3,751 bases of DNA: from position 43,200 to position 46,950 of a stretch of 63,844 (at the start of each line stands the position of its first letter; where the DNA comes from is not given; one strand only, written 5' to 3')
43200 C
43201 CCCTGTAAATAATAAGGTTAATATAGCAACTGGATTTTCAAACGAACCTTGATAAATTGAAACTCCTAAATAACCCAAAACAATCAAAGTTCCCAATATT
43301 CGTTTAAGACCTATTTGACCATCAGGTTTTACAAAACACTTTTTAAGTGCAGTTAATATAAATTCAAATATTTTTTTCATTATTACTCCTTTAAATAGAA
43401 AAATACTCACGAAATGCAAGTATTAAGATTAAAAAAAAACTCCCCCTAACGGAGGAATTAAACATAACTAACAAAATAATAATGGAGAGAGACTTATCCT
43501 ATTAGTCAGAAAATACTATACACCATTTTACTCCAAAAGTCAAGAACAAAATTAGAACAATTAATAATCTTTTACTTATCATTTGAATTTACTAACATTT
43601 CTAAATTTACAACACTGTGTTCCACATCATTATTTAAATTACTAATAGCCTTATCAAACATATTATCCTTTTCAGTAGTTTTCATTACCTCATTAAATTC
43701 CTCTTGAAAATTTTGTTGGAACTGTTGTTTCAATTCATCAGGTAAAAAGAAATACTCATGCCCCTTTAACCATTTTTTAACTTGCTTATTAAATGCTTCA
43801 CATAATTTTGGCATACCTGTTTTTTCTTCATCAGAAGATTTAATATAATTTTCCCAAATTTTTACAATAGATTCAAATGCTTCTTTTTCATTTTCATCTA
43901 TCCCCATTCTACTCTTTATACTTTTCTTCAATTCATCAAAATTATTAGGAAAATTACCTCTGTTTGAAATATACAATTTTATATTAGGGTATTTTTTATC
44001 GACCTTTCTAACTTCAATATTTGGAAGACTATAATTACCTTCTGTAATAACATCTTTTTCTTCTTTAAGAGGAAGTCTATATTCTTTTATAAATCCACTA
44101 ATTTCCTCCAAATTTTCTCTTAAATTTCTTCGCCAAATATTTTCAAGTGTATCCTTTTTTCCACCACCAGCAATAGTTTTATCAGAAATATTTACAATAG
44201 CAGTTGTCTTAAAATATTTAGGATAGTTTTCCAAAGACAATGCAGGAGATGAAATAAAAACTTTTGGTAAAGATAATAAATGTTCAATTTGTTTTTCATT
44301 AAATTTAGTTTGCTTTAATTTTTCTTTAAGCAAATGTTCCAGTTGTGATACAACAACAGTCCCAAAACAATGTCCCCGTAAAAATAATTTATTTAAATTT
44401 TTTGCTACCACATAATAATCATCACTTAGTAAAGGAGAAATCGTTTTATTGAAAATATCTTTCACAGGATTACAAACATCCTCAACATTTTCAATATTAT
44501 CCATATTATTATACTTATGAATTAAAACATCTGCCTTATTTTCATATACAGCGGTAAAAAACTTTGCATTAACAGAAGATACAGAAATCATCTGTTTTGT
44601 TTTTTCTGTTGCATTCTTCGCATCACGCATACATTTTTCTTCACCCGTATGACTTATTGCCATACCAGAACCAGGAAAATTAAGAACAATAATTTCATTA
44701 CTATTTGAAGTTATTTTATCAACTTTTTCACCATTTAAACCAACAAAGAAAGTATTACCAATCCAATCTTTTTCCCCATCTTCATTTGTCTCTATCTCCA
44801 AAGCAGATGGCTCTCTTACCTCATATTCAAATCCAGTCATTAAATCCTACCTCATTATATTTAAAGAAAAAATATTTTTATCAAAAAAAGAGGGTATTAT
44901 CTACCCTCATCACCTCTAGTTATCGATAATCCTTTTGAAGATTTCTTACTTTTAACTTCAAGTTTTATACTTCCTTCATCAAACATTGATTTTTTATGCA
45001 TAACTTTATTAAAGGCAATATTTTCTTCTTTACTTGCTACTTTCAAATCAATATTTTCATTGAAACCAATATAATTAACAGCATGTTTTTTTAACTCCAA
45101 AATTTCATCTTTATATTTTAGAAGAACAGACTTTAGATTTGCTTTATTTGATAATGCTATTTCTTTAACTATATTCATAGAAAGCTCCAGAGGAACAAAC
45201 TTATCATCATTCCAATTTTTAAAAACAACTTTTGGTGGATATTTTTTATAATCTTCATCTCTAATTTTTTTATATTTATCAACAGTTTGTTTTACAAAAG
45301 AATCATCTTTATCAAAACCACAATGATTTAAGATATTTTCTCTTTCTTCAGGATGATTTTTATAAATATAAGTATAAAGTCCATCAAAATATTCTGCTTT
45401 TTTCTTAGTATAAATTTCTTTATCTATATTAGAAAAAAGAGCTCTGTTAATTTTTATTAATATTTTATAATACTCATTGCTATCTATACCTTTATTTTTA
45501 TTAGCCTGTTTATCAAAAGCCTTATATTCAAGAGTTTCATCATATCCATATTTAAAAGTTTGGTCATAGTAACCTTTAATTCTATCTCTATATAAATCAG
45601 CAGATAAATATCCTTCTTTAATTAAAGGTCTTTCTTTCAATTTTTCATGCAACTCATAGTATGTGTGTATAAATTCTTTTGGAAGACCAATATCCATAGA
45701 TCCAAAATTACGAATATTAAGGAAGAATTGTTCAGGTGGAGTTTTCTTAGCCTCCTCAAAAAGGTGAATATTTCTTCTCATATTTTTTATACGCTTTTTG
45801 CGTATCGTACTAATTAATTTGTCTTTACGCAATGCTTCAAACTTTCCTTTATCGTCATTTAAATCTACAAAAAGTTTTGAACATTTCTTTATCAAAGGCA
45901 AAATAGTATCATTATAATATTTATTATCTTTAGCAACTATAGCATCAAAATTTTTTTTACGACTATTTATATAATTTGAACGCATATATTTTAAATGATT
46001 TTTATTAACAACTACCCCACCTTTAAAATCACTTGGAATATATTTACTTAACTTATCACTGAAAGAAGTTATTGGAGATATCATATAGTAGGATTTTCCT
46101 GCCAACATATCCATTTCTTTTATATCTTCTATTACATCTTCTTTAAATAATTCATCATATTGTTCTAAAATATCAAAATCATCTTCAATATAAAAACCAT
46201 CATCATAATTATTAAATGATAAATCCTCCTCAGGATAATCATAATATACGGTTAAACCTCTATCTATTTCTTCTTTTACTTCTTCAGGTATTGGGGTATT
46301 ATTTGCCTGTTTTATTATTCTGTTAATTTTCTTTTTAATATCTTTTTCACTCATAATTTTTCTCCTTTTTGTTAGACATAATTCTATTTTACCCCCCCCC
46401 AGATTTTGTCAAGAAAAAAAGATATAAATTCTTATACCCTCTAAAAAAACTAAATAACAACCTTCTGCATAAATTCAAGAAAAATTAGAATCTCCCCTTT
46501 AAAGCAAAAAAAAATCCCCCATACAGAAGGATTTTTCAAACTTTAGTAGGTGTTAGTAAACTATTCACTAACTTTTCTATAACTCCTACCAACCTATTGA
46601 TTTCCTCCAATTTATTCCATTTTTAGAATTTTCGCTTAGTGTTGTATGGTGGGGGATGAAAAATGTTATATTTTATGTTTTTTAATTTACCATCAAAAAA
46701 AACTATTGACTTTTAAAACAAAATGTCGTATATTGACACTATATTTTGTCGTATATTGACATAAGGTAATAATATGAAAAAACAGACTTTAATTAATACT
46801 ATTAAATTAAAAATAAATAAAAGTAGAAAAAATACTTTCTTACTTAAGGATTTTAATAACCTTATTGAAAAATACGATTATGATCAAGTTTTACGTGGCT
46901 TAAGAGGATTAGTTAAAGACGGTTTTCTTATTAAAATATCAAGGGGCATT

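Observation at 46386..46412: G9 tract forms the spacer of a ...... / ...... promoter: candidate transcriptional phase variation of a two-gene unit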

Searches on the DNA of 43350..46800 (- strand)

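Call 83: search_rna_families(source=window, start=43350, end=46800, threshold=evalue, max_evalue=1)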
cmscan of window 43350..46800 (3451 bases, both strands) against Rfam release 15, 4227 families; matches with E-value up to 1: 1.
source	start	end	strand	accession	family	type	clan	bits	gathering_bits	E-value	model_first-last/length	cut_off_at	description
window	44984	45051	-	RF01169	SNORD112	Gene; snRNA; snoRNA; CD-box;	CL00069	21.4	58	0.7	1-77/77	no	Small nucleolar RNA SNORD112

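Call 84: search_rna_families(source=L002, start=2950, end=3300, threshold=evalue, max_evalue=1)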
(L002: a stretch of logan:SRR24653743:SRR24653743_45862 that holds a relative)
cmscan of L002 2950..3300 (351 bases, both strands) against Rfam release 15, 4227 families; matches with E-value up to 1: 2.
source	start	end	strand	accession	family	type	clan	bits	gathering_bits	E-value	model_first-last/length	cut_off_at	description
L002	3185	3277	+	RF01054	preQ1-II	Cis-reg; riboswitch;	-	23.2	47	0.11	1-99/99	no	PreQ1-II (pre queuosine) riboswitch aptamer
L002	3139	3198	+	RF01823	rspL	Gene; sRNA;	-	20.9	37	0.43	1-89/89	no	rpsL sRNA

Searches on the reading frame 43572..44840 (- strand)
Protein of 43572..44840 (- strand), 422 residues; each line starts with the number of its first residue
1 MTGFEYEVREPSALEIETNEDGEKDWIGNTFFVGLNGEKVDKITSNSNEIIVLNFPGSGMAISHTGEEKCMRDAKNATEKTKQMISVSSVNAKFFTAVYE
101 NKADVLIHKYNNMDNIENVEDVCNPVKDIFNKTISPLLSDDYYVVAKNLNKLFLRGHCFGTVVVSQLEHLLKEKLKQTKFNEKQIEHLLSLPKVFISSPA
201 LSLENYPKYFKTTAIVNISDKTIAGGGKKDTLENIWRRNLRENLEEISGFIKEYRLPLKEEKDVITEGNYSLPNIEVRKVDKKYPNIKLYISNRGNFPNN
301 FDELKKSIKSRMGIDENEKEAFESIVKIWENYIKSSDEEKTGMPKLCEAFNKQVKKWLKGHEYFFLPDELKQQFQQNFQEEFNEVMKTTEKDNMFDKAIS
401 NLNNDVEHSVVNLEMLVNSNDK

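Call 6: search_protein_families(library=pfam, proteins=[window:43572-44840:-], max_evalue=0.01)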
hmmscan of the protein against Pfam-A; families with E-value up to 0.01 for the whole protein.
window:43572-44840:- (422 aa): 0 families

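Call 24: find_encoding_contigs(protein=window:43572-44840:-, flank=3000, max_places=10)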
Protein window:43572-44840:- (422 aa): no gene with exactly this product is on record in the collection.

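Call 29: find_homologous_proteins(query=window:43572-44840:-)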
Query window:43572-44840:- (422 aa): 43 proteins with E <= 0.001 among 6060 candidates.
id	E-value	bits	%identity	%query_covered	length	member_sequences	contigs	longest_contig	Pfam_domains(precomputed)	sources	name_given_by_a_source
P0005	5.0e-277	936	100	100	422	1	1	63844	-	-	-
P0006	2.9e-132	459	57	96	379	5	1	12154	-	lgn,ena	-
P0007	8.7e-117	408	53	99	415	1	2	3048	-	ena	-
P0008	7.6e-112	392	54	95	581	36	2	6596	-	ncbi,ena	-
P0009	1.9e-110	387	53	95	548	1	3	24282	PF02963.24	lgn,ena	-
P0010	3.6e-107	377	53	91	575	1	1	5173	-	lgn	-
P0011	6.0e-63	231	39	86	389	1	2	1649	-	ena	-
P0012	3.0e-59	219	39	86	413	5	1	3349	-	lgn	-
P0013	1.2e-55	207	37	85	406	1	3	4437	-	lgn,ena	-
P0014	2.8e-55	206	37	85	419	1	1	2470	-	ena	-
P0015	9.4e-55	204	35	86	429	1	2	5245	-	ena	-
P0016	2.2e-54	203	36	93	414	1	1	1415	-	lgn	-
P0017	9.6e-54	201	35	93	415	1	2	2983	-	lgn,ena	-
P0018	2.0e-53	200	36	93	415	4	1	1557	-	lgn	-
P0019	5.0e-53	198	35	87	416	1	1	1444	-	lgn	-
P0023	1.1e-52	197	36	93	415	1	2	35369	-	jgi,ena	-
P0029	1.0e-50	191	36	85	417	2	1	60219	-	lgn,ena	-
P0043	1.0e-46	178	36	85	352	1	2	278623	-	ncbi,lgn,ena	-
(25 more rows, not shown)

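Call 37: find_encoding_contigs(protein=P0006, flank=5000, max_places=3)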
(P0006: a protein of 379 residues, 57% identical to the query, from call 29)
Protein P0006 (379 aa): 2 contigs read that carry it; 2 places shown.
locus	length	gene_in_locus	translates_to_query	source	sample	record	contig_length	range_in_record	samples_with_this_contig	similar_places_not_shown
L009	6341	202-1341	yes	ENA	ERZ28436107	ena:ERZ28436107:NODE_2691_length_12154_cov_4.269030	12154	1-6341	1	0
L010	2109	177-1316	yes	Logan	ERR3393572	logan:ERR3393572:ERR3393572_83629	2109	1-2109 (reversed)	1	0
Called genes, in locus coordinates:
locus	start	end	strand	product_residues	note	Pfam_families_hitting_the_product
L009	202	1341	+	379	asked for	-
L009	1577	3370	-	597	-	PF00575:S1 (faint), PF10150:RNase_E_G, PF20833:RNase_E_G_Thio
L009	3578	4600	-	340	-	PF03706:LPG_synthase_TM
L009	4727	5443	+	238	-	PF01138:RNase_PH, PF03725:RNase_PH_C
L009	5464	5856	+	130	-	-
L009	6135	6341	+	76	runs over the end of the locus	-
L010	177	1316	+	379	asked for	-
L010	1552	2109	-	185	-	?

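Call 38: find_encoding_contigs(protein=P0009, flank=5000, max_places=3)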
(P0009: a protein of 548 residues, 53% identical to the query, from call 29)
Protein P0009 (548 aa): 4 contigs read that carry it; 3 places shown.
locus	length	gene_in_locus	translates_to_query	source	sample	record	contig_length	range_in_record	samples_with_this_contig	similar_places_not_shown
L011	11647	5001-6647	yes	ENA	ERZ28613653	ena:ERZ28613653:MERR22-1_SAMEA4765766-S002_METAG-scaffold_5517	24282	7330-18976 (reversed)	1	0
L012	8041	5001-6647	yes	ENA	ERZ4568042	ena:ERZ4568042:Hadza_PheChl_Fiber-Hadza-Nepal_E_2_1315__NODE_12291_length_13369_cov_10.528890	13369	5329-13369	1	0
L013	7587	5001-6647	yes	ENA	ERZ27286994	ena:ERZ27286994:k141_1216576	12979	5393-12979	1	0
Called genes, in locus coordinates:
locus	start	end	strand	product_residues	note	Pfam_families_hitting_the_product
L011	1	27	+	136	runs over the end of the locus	PF13274:SocA_Panacea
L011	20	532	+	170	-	-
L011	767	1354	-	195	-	PF00239:Resolvase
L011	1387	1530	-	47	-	-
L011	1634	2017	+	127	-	-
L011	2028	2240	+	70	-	-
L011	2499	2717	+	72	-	-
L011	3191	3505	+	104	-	PF12599:DUF3768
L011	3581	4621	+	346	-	PF02661:Fic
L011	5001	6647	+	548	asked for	PF02963:EcoRI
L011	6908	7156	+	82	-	-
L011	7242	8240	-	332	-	-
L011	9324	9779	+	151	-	-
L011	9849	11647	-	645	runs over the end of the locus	PF00012:HSP70, PF06723:MreB_Mbl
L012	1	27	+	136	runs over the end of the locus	PF13274:SocA_Panacea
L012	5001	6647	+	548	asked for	PF02963:EcoRI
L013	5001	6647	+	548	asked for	PF02963:EcoRI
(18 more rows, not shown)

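Call 39: find_encoding_contigs(protein=P0043, flank=5000, max_places=3)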
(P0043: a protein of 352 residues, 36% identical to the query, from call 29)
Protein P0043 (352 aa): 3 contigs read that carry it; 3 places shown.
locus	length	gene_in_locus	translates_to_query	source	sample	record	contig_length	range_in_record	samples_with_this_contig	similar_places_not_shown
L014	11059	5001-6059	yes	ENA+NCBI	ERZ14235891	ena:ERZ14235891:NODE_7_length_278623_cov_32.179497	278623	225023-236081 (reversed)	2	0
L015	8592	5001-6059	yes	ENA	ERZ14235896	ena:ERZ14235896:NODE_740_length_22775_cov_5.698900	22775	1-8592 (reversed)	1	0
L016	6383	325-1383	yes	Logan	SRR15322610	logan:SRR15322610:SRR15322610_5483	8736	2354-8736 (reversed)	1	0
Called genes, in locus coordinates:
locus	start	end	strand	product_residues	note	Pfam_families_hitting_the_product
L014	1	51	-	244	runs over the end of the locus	-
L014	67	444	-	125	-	PF00376:MerR, PF13411:MerR_1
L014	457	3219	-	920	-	PF00521:DNA_topoisoIV, PF03989:DNA_gyraseA_C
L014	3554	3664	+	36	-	-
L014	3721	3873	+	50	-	PF00468:Ribosomal_L34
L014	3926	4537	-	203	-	-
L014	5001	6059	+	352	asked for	-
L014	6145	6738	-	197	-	PF13302:Acetyltransf_3, PF00583:Acetyltransf_1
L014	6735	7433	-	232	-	-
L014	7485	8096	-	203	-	PF18907:DUF5662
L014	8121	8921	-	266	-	-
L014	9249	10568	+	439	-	PF01554:MatE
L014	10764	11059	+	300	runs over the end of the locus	PF01261:AP_endonuc_2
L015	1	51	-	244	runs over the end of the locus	-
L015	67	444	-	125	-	PF00376:MerR, PF13411:MerR_1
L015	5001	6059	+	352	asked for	-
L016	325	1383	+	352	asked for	-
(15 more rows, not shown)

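Call 44: predict_structure(alignment_id=A1)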
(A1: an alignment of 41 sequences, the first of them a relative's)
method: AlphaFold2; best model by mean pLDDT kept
length: 422 residues; sequences in the alignment: 41
mean_pLDDT: 87.1   pTM: 0.87
mean pLDDT of the five models: 87.1, 86.8, 86.3, 84.5, 84.1
residues with pLDDT >= 90: 236; 70-90: 141; 50-70: 41; < 50: 4
segments of 3 or more residues with pLDDT < 50: 420-422
pLDDT, mean of each block of 10 residues (from residue 1): 84 88 90 96 85 95 94 96 78 95 89 71 86 96 95 96 96 95 98 93 93 94 68 85 93 86 78 92 88 92 92 85 92 84 83 88 90 95 91 77 57 53 36
secondary structure, 60 per line:
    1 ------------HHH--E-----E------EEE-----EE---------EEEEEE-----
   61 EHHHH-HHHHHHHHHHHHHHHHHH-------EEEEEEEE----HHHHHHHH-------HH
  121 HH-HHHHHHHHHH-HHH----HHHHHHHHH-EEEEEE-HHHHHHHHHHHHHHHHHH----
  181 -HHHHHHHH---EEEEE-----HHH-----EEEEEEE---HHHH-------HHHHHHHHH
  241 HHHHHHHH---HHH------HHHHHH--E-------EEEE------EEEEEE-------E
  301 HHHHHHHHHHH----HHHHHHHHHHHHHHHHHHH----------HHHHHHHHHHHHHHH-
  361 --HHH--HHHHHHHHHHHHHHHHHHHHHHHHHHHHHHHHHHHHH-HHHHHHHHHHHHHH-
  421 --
elements in order: E31-33 E50-55 H62-65 H67-84 E92-99 H104-111 H119-122 H124-133 H142-150 E152-157 H159-176 H182-189 E193-197 E211-217 H221-224 H232-248 H261-266 E277-280 E287-292 H301-311 H316-334 H345-359 H368-404 H406-419

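Call 48: fold_search(model_id=the predicted structure, library=pdb)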
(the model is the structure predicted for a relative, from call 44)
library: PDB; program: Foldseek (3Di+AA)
matches with E <= 10: 497; with E <= 0.001: 5
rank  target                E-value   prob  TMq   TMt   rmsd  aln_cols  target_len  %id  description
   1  5iky                  3.1e-04  1.00  0.38  0.17   8.1       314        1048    8  Apo structure of Obc1, a bifunctional enzyme for quorum sensing-dependent oxalogenesis (released 2016-06-01)
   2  5ikz                  4.1e-04  1.00  0.37  0.17   7.8       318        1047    9  Glycerol bound structure of Obc1, a bifunctional enzyme for quorum sensing-dependent oxalogenesis (released 2016-06-01)
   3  1gpl                  6.3e-04  0.98  0.25  0.25  10.7       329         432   12  RP2 LIPASE (released 1997-02-12)
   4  1vkh_A                8.3e-04  0.99  0.25  0.36   8.9       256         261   15  CRYSTAL STRUCTURE OF A PUTATIVE SERINE HYDROLASE (YDR428C) FROM SACCHAROMYCES CEREVISIAE AT 1.85 A RESOLUTION (released 2004-06-08)
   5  1vkh_B                9.3e-04  0.99  0.24  0.35   7.5       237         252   16  CRYSTAL STRUCTURE OF A PUTATIVE SERINE HYDROLASE (YDR428C) FROM SACCHAROMYCES CEREVISIAE AT 1.85 A RESOLUTION (released 2004-06-08)
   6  6rt8_F                2.6e-03  0.69  0.20  0.24  12.6       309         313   12  Structure of catharanthine synthase - an alpha-beta hydrolase from Catharanthus roseus with a cleaviminium intermediat (released 2020-03-04)
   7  2oxe_B                7.0e-03  0.80  0.24  0.24  12.4       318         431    8  Structure of the Human Pancreatic Lipase-related Protein 2 (released 2007-03-27)
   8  3mun_A                8.3e-03  0.72  0.21  0.14  10.4       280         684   10  APPEP_PEPCLOSE closed state (released 2011-05-18)
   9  7wol_B                8.7e-03  0.90  0.24  0.30   9.7       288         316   11  Crystal structure of lipase TrLipB from Thermomocrobium roseum (released 2023-01-25)
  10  1gkl_A                9.8e-03  0.75  0.21  0.28   9.6       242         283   10  S954A mutant of the feruloyl esterase module from clostridium thermocellum complexed with ferulic acid (released 2001-12-13)
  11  1lpa_B                1.1e-02  0.97  0.24  0.23   6.8       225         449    8  INTERFACIAL ACTIVATION OF THE LIPASE-PROCOLIPASE COMPLEX BY MIXED MICELLES REVEALED BY X-RAY CRYSTALLOGRAPHY (released 1994-11-01)
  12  6jci                  1.2e-02  0.69  0.21  0.14  10.7       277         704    9  Crystal structure of Prolyl Endopeptidase from Haliotis discus hannai with SUAM-14746 (released 2020-02-05)
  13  2oxe_A                1.3e-02  0.75  0.24  0.23  11.6       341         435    8  Structure of the Human Pancreatic Lipase-related Protein 2 (released 2007-03-27)
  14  6rt8_E                1.4e-02  0.51  0.20  0.25  11.6       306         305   10  Structure of catharanthine synthase - an alpha-beta hydrolase from Catharanthus roseus with a cleaviminium intermediat (released 2020-03-04)
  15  8iy8_A                1.4e-02  0.72  0.24  0.32  13.2       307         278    8  Structure insight into substrate recognition and catalysis by feruloyl esterase from Aspergillus sydowii (released 2023-10-25)
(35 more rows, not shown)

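Call 61: search_protein_families(library=phrogs, proteins=[window:43572-44840:-], max_evalue=0.01)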
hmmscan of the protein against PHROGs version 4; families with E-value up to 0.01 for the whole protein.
window:43572-44840:- (422 aa): 0 families

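Call 68: search_solved_structures(query=A1, max_evalue=1)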
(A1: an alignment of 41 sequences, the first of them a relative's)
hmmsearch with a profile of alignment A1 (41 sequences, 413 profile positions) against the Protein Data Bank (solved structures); distinct sequences matched with E-value up to 1: 7.
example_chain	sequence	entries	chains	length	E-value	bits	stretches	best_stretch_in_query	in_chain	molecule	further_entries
6zmr_b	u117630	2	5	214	0.12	14.3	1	221-308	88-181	ATP synthase peripheral stalk-membrane subunit b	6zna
9bxu_V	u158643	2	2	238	0.26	13.2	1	221-308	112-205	ATP synthase subunit b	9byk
9pex_K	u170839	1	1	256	0.31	13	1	221-308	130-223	ATP synthase subunit b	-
6bej_E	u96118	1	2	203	0.42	12.5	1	270-319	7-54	Superoxide dismutase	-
3kky_A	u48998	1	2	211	0.53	12.2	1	270-320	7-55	Superoxide dismutase [Mn]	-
2cdy_A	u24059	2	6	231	0.57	12.1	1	270-320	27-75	SUPEROXIDE DISMUTASE [MN]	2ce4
1y67_A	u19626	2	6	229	0.6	12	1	270-320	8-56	Manganese Superoxide dismutase | Superoxide dismutase [Mn]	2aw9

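Call 71: fold_search(model_id=the predicted structure, library=viral)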
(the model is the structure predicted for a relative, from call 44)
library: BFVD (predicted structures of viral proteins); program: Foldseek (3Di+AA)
matches with E <= 10: 180; with E <= 0.001: 1
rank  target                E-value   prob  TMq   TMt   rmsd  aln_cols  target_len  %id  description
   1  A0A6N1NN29            2.6e-08  1.00  0.38  0.25   5.2       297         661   15  Putative ORFan [Tupanvirus deep ocean]
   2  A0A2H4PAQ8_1          1.0e-03  0.84  0.21  0.11  26.6       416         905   12  (no name in the UniProt tables at hand)
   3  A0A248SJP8            1.4e-03  0.97  0.22  0.31   9.5       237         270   12  (no name in the UniProt tables at hand)
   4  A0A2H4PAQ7            1.9e-03  0.87  0.18  0.22  12.9       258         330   14  (no name in the UniProt tables at hand)
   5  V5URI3                2.2e-03  0.66  0.20  0.11  13.1       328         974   11  Peptidase S8/S53 domain-containing protein [Synechococcus phage ACG-2014h]
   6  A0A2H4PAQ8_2          6.5e-03  0.87  0.22  0.11  12.6       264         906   12  (no name in the UniProt tables at hand)
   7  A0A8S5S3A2            6.9e-03  0.87  0.22  0.18   8.6       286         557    9  Esterase/lipase [Siphoviridae sp. ctBLh2]
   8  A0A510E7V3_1          7.7e-03  0.51  0.20  0.09  24.3       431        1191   14  (no name in the UniProt tables at hand)
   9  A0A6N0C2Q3            9.5e-03  0.63  0.21  0.13  10.3       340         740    9  ORF19 [Fowl aviadenovirus D]
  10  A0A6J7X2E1            1.1e-02  0.47  0.16  0.27  13.2       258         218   12  Alpha/beta hydrolase [uncultured Caudovirales phage]
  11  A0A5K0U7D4            1.2e-02  0.75  0.20  0.17  11.5       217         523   14  Uncharacterized protein [Yasminevirus sp. GU-2018]
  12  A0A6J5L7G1            1.4e-02  0.92  0.22  0.32   8.9       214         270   10  DUF676 domain-containing protein [uncultured Caudovirales phage]
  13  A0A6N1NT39            2.7e-02  0.80  0.23  0.31   9.3       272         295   10  Putative peptidase S9 [Tupanvirus soda lake]
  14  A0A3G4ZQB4            2.9e-02  0.44  0.22  0.25  13.7       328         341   14  Alpha/beta hydrolase fold-3 domain-containing protein [Terrestrivirus sp.]
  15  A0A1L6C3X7            3.7e-02  0.80  0.23  0.36  11.4       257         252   10  (no name in the UniProt tables at hand)
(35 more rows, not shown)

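Call 75: search_protein_families(library=padloc, proteins=[window:43572-44840:-], max_evalue=0.01)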
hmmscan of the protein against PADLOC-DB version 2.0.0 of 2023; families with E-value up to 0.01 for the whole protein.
window:43572-44840:- (422 aa): 0 families

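Call 93: find_homologous_proteins(query=A1, max_evalue=0.001)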
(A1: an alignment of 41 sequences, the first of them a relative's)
Query A1 (41 sequences) (422 aa, profile of the alignment): 44 proteins with E <= 0.001 among 8000 candidates.
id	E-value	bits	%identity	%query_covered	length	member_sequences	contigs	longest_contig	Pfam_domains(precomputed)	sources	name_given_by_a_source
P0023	8.4e-218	741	36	93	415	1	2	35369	-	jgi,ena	-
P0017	9.6e-218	741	35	93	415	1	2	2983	-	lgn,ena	-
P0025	1.4e-216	737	36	93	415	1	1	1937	-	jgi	-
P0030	1.1e-215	734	34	93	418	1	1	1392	-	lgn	-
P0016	1.2e-215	734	36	93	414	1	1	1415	-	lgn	-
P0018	1.3e-215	734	36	93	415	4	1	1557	-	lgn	-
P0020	8.1e-214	728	36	85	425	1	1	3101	-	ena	-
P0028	7.4e-213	725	37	86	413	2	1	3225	-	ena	-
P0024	1.3e-210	718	36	86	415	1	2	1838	-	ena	-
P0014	9.4e-209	711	37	85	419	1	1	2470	-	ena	-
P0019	2.9e-204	697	35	87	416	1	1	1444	-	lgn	-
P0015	3.1e-204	697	35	86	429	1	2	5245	-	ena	-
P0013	4.8e-204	696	37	85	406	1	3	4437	-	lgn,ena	-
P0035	1.0e-203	695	35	86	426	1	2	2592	-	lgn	-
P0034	1.6e-202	691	34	85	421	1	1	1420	-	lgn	-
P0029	2.9e-200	683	36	85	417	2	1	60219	-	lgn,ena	-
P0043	2.9e-153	529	36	85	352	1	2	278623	-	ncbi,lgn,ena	-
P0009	1.0e-144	501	53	95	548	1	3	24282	PF02963.24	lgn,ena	-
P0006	1.2e-129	451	57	96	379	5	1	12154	-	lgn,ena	-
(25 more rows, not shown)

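Call 94: find_encoding_contigs(protein=P0029, flank=6000, max_places=2)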
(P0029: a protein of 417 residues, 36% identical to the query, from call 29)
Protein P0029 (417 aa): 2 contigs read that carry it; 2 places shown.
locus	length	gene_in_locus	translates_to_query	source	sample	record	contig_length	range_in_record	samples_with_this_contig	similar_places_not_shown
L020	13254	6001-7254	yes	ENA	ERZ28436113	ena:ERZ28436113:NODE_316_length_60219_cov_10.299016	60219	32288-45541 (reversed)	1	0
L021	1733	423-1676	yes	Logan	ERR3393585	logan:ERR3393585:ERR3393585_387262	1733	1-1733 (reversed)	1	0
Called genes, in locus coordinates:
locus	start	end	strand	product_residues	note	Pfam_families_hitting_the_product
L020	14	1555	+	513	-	-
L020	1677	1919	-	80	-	PF00550:PP-binding (weak)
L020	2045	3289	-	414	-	-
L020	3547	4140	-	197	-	-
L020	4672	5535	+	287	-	-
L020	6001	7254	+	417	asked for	-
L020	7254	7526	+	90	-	-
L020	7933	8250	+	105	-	-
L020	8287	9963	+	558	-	-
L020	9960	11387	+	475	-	PF00361:Proton_antipo_M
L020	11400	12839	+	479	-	PF00361:Proton_antipo_M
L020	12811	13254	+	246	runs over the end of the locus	PF03099:BPL_LplA_LipB, PF02237:BPL_C (weak)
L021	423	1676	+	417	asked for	-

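Call 95: find_encoding_contigs(protein=P0023, flank=6000, max_places=2)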
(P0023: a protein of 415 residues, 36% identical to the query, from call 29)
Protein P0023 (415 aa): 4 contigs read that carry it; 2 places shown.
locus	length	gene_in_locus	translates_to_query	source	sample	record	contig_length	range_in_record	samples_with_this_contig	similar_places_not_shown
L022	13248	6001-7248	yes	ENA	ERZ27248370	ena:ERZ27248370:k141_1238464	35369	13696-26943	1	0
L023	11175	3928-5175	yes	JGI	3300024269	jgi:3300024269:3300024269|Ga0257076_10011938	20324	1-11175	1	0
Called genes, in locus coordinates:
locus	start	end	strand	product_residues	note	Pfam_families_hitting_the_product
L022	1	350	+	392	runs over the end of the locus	PF00266:Aminotran_5, PF00155:Aminotran_1_2 (weak), PF00282:Pyridoxal_deC (weak)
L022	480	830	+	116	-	-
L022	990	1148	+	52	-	-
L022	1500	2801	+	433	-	PF13173:AAA_14, PF13635:DUF4143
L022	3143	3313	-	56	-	-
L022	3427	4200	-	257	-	-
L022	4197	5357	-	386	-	PF14281:PDDEXK_4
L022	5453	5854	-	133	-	-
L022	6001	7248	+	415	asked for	-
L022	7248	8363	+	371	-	PF00657:Lipase_GDSL (weak), PF13472:Lipase_GDSL_2, PF00300:His_Phos_1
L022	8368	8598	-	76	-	-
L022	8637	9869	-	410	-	PF00753:Lactamase_B (weak), PF19583:ODP, PF03358:FMN_red (faint), PF12724:Flavodoxin_5 (weak), PF00258:Flavodoxin_1 (weak)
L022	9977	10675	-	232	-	PF02463:SMC_N (faint), PF00005:ABC_tran, PF13175:AAA_15 (weak), PF13304:AAA_21 (faint)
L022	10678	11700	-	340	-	PF13458:Peripla_BP_6, PF01094:ANF_receptor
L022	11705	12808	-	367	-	PF13458:Peripla_BP_6, PF01094:ANF_receptor (weak)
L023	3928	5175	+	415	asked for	-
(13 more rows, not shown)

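Call 103: search_dna_similar(query=window:43572-44840:-, collection=phages, mode=protein, max_evalue=0.001, max_rows=10)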
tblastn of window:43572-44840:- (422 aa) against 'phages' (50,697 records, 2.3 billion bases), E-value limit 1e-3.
No match.

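Call 104: search_dna_similar(query=window:43572-44840:-, collection=plasmids, mode=protein, max_evalue=0.001, max_rows=10)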
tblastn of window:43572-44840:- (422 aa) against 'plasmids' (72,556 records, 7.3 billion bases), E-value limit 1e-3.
No match.
